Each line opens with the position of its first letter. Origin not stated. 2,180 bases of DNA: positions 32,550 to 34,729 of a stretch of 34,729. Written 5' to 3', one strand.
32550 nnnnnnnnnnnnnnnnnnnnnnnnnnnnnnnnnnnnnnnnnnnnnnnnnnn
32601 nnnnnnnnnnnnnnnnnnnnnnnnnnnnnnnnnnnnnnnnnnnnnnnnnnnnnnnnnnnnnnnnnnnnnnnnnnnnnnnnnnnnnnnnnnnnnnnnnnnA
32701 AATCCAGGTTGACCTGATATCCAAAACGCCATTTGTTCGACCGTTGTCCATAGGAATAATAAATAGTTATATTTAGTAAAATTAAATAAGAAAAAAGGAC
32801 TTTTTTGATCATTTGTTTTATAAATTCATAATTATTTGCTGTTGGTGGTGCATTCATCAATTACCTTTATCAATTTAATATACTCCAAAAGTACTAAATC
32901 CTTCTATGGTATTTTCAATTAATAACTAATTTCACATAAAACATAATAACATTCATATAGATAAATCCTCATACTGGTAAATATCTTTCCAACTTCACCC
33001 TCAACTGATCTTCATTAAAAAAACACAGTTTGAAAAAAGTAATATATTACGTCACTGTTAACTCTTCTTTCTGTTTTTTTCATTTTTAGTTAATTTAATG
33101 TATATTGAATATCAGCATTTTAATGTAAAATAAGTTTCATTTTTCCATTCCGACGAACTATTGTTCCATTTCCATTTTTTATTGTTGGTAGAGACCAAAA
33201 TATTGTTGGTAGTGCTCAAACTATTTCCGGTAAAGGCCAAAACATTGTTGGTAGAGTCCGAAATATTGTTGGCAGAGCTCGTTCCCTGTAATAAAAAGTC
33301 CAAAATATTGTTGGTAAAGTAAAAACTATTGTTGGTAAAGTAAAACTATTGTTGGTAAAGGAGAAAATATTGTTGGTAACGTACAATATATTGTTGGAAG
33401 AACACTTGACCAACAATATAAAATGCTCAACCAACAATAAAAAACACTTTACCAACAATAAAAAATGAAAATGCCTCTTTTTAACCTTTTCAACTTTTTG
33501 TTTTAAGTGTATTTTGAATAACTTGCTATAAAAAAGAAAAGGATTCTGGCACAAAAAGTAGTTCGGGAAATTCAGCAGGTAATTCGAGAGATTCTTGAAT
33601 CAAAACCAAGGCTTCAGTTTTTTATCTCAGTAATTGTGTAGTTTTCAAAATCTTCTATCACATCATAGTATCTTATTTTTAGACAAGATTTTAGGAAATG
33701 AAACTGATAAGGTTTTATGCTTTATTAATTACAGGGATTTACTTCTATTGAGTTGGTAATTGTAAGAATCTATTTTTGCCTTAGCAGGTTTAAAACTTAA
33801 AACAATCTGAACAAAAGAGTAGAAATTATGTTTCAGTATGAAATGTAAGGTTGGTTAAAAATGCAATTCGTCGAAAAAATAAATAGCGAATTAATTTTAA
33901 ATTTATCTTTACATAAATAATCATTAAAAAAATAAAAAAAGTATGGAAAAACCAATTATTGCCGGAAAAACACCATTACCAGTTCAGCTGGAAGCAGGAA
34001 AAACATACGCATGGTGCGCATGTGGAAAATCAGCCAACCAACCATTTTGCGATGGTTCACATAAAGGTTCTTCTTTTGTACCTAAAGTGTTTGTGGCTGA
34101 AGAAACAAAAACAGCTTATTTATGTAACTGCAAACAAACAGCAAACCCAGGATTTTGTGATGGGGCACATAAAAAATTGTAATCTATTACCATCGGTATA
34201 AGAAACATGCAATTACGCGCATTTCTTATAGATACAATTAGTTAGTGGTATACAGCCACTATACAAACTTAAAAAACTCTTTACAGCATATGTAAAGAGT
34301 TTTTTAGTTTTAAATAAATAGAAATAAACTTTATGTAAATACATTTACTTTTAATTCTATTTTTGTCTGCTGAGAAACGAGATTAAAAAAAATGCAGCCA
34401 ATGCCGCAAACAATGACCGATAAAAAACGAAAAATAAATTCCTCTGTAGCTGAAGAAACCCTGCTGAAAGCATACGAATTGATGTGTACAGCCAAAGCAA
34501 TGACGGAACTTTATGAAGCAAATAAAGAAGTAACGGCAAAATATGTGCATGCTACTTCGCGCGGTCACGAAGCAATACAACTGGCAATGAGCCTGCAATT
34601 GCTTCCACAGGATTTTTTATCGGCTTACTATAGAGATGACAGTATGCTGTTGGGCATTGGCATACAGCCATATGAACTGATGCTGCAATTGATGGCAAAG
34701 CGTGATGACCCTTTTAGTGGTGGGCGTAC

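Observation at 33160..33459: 300-bp array of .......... cores at 21-bp phase (12 direct slots, then 3 inverted) in a gene-free region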

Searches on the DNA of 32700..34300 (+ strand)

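Call 37: search_dna_similar(query=window:33140-33490:+, collection=plasmids, mode=distant, max_evalue=0.01)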
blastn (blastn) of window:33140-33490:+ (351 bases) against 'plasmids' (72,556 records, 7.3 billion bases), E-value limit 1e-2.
No match.

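Call 38: search_dna_similar(query=window:33140-33490:+, collection=phages, mode=distant, max_evalue=0.01)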
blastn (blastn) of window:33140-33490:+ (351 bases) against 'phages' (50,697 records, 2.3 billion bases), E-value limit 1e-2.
Records with a match: 1; places in all: 1; records where one place covers at least 80% of the query: 0.
Best place of each record, by identity: 80-90% 1.
By first word of the organism name: Escherichia 1.
By host as written in the record: Escherichia coli 1.
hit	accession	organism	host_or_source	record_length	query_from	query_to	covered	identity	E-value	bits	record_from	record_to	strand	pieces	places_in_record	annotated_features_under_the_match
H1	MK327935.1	Escherichia phage vB_EcoM_G2494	Escherichia coli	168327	196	233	11%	86.8%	8e-3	47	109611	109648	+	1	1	putative baseplate hub subunit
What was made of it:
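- On Plasmid-type iteron origin: No plasmid or phage similarity (calls 37, 38).
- Tried and rejected: Nothing (calls 37, 38).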

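Call 40: search_rna_families(source=window, start=32700, end=34300, threshold=evalue, max_evalue=1)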
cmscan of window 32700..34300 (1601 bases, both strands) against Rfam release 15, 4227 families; matches with E-value up to 1: 4.
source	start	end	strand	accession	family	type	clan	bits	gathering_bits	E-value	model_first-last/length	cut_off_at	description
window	33495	33557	+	RF00344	snoZ267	Gene; snRNA; snoRNA; CD-box;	-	22.9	43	0.18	1-73/73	no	Small nucleolar RNA Z267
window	34030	34100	-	RF00453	Cardiovirus_CRE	Cis-reg;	-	21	37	0.95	1-33/33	no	Cardiovirus cis-acting replication element (CRE)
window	33326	33460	-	RF04097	MIR2630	Gene; miRNA;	-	19.3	144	0.55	1-229/229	no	MIR2630 microRNA precursor family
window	33368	33460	-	RF04133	MIR2646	Gene; miRNA;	-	17.3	245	0.66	1-256/256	no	MIR2646 microRNA precursor family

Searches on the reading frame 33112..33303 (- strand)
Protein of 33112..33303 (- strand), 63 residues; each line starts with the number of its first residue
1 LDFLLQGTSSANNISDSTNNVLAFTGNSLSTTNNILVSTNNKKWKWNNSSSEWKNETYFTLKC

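Call 57: search_protein_families(library=pfam, proteins=[window:33112-33303:-], max_evalue=1)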
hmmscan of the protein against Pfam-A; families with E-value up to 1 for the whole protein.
window:33112-33303:- (63 aa): 0 families

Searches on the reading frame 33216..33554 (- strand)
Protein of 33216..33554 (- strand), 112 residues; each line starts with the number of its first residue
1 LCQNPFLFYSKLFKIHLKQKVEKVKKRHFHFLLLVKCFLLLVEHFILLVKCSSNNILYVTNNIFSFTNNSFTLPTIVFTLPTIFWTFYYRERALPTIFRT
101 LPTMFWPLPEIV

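Call 51: find_homologous_proteins(query=window:33216-33554:-, max_evalue=0.001)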
Query window:33216-33554:-: 4 candidates shared short words with the query, none scored E <= 0.001.
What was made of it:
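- Tried and rejected: No hits (call 51).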

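Call 57: search_protein_families(library=pfam, proteins=[window:33216-33554:-], max_evalue=1)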
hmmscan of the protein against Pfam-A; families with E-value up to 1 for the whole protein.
window:33216-33554:- (112 aa): 2 families
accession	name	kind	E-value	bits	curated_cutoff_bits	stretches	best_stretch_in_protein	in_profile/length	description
PF10864.13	DUF2663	-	0.019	15.8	25.2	1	15-90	6-74/127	Protein of unknown function (DUF2663)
PF12263.13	DUF3611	-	0.038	14.3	27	1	33-91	19-74/175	Protein of unknown function (DUF3611)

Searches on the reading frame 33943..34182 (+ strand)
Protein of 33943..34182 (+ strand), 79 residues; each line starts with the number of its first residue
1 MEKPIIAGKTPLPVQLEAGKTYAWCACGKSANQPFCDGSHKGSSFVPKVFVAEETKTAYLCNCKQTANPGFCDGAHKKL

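Call 12: search_protein_families(library=pfam, proteins=[window:33943-34182:+], max_evalue=0.001)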
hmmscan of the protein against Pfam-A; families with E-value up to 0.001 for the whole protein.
window:33943-34182:+ (79 aa): 1 family
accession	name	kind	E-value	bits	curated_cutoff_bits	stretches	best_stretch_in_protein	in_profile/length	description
PF09360.15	zf-CDGSH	-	9.2e-20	71.1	29.5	2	14-41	20-48/48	Iron-binding zinc finger CDGSH type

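Call 17: find_encoding_contigs(protein=window:33943-34182:+, flank=5000, max_places=10)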
Protein window:33943-34182:+ (79 aa): 8 contigs read that carry it; 8 places shown.
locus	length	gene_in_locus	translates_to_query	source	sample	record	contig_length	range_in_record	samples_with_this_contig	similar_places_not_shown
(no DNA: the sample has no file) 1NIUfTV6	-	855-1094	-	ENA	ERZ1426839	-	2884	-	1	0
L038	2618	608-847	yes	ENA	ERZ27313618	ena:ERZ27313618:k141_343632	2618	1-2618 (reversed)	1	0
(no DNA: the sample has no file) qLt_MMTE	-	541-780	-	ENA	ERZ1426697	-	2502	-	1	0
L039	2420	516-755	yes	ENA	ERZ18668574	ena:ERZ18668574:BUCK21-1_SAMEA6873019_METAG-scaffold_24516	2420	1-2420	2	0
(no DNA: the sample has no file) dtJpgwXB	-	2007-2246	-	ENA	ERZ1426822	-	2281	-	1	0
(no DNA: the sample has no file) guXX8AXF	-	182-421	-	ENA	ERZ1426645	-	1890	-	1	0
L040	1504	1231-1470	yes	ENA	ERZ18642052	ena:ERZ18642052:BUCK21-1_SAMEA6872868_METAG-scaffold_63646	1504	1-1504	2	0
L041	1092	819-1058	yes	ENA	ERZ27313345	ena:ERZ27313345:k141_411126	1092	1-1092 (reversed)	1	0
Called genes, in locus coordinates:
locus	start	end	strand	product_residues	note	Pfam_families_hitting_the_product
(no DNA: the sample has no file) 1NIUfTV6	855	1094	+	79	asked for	PF09360:zf-CDGSH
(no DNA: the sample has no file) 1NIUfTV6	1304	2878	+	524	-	PF00676:E1_dh, PF02779:Transket_pyr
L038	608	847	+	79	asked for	PF09360:zf-CDGSH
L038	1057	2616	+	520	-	?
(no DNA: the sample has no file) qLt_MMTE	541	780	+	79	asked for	PF09360:zf-CDGSH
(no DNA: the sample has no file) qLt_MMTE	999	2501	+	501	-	?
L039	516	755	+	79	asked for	PF09360:zf-CDGSH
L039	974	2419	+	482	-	?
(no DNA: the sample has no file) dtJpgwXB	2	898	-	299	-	?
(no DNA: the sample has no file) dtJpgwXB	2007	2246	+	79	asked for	PF09360:zf-CDGSH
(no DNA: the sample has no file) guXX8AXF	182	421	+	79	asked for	PF09360:zf-CDGSH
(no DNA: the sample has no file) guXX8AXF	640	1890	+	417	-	?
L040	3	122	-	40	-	?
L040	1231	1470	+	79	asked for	PF09360:zf-CDGSH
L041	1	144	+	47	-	?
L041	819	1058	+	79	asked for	PF09360:zf-CDGSH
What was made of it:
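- Several independent assemblies break inside the array (call 17).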

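Call 32: find_homologous_proteins(query=window:33943-34182:+, max_evalue=1e-15)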
Query window:33943-34182:+ (79 aa): 2608 proteins with E <= 1e-15 among 2686 candidates; the best 120 are listed.
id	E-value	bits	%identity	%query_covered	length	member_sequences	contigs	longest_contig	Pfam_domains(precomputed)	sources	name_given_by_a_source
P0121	5.0e-44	166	87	100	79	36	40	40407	PF09360.16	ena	-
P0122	7.6e-44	165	87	100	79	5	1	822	PF09360.16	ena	-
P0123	2.8e-43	163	87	100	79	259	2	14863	PF09360.16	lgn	-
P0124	5.9e-43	162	86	100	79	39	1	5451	PF09360.16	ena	-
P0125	1.5e-42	161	87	96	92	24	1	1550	PF09360.16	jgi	jgi:CDGSH-type Zn-finger protein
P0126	5.4e-42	159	86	100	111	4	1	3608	PF09360.16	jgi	-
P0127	5.5e-42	159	85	100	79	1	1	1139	PF09360.16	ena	-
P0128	6.3e-42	159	85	100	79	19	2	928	PF09360.16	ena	-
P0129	9.0e-42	158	85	100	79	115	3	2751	PF09360.16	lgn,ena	-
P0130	1.9e-41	157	85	100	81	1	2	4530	PF09360.16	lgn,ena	-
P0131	1.7e-40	154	84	100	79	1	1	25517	PF09360.16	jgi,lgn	-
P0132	1.7e-40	154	84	100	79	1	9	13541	PF09360.16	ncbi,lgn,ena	-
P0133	2.4e-40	154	85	100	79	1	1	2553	PF09360.16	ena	-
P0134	2.6e-40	154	81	100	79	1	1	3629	PF09360.16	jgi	-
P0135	2.9e-40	154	82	100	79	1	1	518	PF09360.16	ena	-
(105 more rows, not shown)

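Call 33: find_encoding_contigs(protein=P0121, flank=4000, max_places=10)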
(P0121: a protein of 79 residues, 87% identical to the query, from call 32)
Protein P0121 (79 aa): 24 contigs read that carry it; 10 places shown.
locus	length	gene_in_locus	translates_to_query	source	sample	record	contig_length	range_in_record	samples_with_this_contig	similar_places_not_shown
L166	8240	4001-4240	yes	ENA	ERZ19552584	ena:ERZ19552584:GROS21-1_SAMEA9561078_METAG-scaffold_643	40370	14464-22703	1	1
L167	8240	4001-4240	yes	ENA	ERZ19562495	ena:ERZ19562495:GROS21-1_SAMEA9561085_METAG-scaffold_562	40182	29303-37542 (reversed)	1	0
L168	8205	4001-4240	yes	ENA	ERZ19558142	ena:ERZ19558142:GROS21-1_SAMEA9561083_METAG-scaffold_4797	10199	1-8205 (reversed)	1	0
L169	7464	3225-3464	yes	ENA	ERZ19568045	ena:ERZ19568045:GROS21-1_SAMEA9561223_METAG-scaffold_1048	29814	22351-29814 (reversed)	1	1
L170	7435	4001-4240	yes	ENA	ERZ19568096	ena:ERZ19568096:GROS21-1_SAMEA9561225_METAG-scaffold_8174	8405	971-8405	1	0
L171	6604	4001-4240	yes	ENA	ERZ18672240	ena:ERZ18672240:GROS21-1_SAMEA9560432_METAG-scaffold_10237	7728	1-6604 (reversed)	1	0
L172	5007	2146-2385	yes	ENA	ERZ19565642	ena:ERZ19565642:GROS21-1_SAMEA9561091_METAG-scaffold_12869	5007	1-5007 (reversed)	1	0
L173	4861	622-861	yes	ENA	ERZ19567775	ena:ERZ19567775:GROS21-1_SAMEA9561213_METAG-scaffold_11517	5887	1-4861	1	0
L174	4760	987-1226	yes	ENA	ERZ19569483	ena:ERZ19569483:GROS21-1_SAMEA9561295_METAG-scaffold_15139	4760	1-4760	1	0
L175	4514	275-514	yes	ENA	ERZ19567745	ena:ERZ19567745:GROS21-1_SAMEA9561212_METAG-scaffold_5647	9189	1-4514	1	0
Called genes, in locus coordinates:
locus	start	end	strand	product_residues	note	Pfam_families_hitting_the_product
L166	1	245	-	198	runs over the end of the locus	PF02661:Fic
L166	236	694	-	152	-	PF01381:HTH_3 (weak)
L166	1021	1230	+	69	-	PF13744:HTH_37 (weak), PF13560:HTH_31 (weak), PF12844:HTH_19, PF01381:HTH_3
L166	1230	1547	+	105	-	PF13657:Couple_hipA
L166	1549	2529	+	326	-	PF07804:HipA_C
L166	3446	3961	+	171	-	PF12867:DinB_2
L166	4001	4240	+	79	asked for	PF09360:zf-CDGSH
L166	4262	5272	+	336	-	PF00296:Bac_luciferase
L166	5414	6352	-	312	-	-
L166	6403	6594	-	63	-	-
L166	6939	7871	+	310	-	PF14315:DUF4380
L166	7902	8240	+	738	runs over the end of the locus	PF01011:PQQ, PF13360:PQQ_2 (weak), PF00034:Cytochrom_C (faint), PF13442:Cytochrome_CBB3, PF01011:PQQ, PF13360:PQQ_2 (weak)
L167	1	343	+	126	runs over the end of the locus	PF00210:Ferritin (faint), PF13424:TPR_12 (faint), PF13431:TPR_17 (faint), PF14559:TPR_19 (faint), PF07719:TPR_2 (faint), PF13176:TPR_7 (faint), PF13181:TPR_8 (faint), PF13428:TPR_14 (faint)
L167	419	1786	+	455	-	PF01171:ATP_bind_3, PF28558:TilS_SCL, PF11734:TilS_C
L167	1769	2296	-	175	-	PF01694:Rhomboid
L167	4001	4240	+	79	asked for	PF09360:zf-CDGSH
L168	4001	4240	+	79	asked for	PF09360:zf-CDGSH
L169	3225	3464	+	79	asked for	PF09360:zf-CDGSH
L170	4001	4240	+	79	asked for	PF09360:zf-CDGSH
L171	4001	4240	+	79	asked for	PF09360:zf-CDGSH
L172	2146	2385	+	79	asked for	PF09360:zf-CDGSH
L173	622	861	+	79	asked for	PF09360:zf-CDGSH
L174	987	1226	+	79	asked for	PF09360:zf-CDGSH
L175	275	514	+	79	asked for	PF09360:zf-CDGSH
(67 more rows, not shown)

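Call 34: find_encoding_contigs(protein=P0132, flank=4000, max_places=10)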
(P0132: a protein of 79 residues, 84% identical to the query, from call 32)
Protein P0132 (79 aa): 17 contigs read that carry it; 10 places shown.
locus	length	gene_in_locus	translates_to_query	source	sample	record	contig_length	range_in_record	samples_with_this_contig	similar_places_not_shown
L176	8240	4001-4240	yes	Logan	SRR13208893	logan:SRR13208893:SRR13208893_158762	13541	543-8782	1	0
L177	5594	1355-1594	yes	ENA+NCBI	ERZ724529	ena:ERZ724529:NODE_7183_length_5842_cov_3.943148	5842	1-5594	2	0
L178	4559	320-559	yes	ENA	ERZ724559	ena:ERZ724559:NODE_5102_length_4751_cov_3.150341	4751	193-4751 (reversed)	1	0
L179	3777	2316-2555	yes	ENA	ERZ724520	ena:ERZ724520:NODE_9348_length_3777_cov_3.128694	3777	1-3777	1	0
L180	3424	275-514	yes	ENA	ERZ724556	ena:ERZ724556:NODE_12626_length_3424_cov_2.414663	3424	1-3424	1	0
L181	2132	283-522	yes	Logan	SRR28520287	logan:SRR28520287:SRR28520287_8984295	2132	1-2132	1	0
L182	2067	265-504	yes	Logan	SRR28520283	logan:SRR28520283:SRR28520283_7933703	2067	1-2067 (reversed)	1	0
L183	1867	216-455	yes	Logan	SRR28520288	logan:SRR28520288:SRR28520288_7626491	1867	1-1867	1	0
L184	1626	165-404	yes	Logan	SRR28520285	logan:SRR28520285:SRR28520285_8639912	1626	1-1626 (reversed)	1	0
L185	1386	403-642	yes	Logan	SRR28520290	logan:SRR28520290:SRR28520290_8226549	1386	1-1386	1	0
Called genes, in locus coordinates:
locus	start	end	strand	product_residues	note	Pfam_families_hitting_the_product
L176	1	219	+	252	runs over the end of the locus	?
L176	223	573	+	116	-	PF02452:PemK_toxin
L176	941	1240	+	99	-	-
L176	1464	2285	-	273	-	PF08843:AbiEii (weak)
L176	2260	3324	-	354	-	PF09952:AbiEi_2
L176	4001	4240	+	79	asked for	PF09360:zf-CDGSH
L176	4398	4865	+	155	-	-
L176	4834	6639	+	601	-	PF18962:Por_Secre_tail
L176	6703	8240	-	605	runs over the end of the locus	PF04932:Wzy_C, PF14559:TPR_19 (faint)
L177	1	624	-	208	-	?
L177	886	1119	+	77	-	-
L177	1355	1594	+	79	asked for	PF09360:zf-CDGSH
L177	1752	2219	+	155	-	-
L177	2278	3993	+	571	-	PF18962:Por_Secre_tail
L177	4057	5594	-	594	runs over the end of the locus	?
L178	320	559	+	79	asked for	PF09360:zf-CDGSH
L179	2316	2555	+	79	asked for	PF09360:zf-CDGSH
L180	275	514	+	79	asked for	PF09360:zf-CDGSH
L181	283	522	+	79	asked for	PF09360:zf-CDGSH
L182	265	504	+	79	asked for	PF09360:zf-CDGSH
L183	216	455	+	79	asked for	PF09360:zf-CDGSH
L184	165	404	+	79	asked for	PF09360:zf-CDGSH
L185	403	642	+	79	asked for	PF09360:zf-CDGSH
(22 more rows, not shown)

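Call 61: find_encoding_contigs(protein=P0123, flank=3000, max_places=5)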
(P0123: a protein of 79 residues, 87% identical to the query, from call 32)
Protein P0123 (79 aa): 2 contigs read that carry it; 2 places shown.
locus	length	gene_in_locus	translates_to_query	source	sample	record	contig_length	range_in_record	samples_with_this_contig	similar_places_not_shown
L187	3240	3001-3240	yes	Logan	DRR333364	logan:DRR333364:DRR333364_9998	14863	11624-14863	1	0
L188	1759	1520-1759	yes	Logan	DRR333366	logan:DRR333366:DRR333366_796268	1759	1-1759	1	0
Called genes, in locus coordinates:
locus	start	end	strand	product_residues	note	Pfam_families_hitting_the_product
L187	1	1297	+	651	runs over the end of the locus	PF13360:PQQ_2 (faint), PF13570:Beta-prop_ACSF4 (faint)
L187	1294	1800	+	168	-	PF13238:AAA_18, PF13671:AAA_33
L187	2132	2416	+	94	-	-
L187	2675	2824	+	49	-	-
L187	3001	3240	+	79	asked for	PF09360:zf-CDGSH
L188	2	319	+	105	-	?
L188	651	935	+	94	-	-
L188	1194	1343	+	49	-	-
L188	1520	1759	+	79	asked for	PF09360:zf-CDGSH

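Call 62: find_encoding_contigs(protein=P0124, flank=3000, max_places=5)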
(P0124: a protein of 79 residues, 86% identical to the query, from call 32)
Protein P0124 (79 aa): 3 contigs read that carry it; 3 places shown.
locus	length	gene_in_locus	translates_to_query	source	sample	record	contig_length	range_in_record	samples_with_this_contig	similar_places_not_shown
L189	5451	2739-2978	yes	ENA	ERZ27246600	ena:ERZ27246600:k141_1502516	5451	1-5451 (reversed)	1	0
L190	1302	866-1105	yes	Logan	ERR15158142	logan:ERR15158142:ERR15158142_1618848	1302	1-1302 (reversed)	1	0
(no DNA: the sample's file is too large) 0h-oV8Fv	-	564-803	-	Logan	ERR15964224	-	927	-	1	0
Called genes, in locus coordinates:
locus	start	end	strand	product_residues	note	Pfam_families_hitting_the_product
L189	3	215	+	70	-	?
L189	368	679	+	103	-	-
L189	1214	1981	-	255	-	-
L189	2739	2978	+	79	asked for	PF09360:zf-CDGSH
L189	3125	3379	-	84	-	-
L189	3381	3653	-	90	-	-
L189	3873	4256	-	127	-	-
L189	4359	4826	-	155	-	-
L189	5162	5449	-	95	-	?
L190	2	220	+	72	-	?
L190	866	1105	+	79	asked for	PF09360:zf-CDGSH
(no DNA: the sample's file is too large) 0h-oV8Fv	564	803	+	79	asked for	PF09360:zf-CDGSH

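Call 63: find_encoding_contigs(protein=P0126, flank=3000, max_places=5)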
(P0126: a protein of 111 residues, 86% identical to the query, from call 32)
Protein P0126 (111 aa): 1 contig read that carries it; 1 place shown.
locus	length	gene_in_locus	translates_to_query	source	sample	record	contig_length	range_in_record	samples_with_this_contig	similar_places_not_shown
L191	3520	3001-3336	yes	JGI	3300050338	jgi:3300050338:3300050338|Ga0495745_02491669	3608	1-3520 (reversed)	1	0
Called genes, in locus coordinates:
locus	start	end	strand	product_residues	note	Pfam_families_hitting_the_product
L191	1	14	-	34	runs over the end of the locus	?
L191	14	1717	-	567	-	PF07732:Cu-oxidase_3, PF07731:Cu-oxidase_2, PF18962:Por_Secre_tail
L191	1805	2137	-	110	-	-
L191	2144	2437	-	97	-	-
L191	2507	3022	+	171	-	PF00583:Acetyltransf_1, PF13673:Acetyltransf_10, PF13508:Acetyltransf_7, PF14542:Acetyltransf_CG (weak)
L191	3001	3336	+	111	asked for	PF09360:zf-CDGSH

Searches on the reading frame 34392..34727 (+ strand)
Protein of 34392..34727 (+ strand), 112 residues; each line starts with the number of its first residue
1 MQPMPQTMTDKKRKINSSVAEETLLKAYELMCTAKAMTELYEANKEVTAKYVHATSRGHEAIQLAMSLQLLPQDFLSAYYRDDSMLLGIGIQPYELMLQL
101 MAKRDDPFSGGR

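Call 12: search_protein_families(library=pfam, proteins=[window:34392-34727:+], max_evalue=0.001)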
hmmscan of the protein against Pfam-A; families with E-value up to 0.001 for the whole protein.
window:34392-34727:+ (112 aa): 1 family
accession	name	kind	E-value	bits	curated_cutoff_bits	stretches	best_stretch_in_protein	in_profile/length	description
PF00676.26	E1_dh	-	1.4e-05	24.6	22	1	49-106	22-79/300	Dehydrogenase E1 component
